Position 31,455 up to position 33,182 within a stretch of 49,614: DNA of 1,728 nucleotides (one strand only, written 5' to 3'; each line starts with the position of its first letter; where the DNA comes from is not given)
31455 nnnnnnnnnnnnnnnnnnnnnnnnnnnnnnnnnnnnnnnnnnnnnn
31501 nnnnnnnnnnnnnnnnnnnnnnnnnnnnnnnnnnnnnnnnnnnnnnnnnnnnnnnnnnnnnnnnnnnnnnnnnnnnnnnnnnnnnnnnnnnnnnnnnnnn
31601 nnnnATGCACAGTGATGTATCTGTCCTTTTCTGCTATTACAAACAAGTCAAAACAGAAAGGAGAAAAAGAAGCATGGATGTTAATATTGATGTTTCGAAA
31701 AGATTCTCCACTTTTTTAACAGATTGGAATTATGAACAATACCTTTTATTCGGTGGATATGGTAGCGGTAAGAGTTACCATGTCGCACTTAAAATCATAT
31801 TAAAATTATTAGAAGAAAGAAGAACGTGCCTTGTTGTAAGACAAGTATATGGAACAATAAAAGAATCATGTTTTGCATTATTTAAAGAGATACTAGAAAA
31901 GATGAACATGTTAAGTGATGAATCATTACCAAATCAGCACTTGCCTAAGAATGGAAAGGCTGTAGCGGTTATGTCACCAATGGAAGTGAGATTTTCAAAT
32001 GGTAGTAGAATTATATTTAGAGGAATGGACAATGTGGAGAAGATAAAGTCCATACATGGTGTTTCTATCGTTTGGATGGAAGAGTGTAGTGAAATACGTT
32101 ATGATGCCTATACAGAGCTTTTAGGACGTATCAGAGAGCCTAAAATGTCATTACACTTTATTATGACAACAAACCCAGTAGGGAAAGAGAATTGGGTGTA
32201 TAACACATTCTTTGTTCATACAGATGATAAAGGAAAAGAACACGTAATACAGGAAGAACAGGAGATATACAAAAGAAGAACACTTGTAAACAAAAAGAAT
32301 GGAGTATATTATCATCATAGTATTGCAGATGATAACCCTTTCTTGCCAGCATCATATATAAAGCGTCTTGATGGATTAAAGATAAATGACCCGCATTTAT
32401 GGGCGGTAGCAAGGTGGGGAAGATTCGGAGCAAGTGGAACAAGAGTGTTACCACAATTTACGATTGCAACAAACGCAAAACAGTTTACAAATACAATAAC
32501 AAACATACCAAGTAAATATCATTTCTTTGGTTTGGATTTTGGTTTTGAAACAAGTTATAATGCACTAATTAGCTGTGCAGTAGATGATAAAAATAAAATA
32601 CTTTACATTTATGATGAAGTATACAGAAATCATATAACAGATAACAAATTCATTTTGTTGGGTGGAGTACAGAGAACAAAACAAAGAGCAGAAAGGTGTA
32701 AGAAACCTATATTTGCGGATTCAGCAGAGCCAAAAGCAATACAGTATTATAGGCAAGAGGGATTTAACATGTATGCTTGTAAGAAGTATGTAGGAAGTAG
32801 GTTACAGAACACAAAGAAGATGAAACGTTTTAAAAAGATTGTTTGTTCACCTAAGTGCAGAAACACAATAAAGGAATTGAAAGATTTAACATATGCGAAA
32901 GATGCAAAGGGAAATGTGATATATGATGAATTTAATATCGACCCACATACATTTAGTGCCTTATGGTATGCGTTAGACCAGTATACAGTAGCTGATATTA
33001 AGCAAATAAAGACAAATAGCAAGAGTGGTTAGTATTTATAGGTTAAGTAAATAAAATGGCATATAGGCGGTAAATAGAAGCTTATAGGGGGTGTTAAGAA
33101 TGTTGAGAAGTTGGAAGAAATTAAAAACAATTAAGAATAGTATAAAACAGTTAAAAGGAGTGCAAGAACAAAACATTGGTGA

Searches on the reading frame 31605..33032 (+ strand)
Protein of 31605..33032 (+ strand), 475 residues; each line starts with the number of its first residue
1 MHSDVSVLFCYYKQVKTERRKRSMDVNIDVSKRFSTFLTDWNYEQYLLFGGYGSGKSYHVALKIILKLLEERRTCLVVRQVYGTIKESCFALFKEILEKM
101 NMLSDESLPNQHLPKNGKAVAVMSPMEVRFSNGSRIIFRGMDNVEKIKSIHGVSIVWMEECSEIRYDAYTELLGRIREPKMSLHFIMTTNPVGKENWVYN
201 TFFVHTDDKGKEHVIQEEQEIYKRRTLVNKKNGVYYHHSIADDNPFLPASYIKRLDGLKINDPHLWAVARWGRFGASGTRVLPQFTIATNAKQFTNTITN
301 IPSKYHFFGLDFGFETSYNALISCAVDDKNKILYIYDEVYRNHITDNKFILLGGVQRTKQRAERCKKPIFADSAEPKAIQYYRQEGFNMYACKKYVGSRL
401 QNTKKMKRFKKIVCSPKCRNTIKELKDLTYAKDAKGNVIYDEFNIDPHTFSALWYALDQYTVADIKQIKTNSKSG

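Call 6: search_protein_families(library=pfam, proteins=[window:31605-33032:+], max_evalue=0.01)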
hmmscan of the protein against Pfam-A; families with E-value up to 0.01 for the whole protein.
window:31605-33032:+ (475 aa): 3 families
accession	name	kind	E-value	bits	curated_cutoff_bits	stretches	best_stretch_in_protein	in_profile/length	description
PF04466.19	Terminase_3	-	9e-58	195.6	23.2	1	47-272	6-200/201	Phage terminase large subunit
PF17288.8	Terminase_3C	-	2.1e-34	119.6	26.7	1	311-458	1-154/155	Terminase RNAseH like domain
PF03237.21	Terminase_6N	-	1.3e-09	38.5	22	1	49-285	3-211/215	Terminase large subunit, T4likevirus-type, N-terminal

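Call 7: search_protein_families(library=phrogs, proteins=[window:31605-33032:+], max_evalue=0.001)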
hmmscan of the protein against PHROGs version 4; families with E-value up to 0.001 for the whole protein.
window:31605-33032:+ (475 aa): 8 families
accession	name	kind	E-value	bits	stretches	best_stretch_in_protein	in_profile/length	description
phrog_2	-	head and packaging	5.8e-49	168.5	1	46-464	280-596/807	terminase large subunit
phrog_3717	-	head and packaging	1.5e-46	160.1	2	23-208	4-182/277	terminase large subunit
phrog_5653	-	head and packaging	5.4e-23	82.7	1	295-471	20-191/199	terminase large subunit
phrog_6672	-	head and packaging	2.5e-15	57.3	1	329-468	3-137/145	terminase large subunit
phrog_979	-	head and packaging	2.8e-14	53.7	1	15-201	137-313/642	terminase large subunit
phrog_22023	-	unknown function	5.7e-07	30.9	1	221-342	37-149/153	-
phrog_8711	-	head and packaging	1.8e-06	28.9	1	28-98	11-81/89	terminase large subunit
phrog_9526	-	head and packaging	0.00011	22.7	1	47-195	28-169/280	terminase large subunit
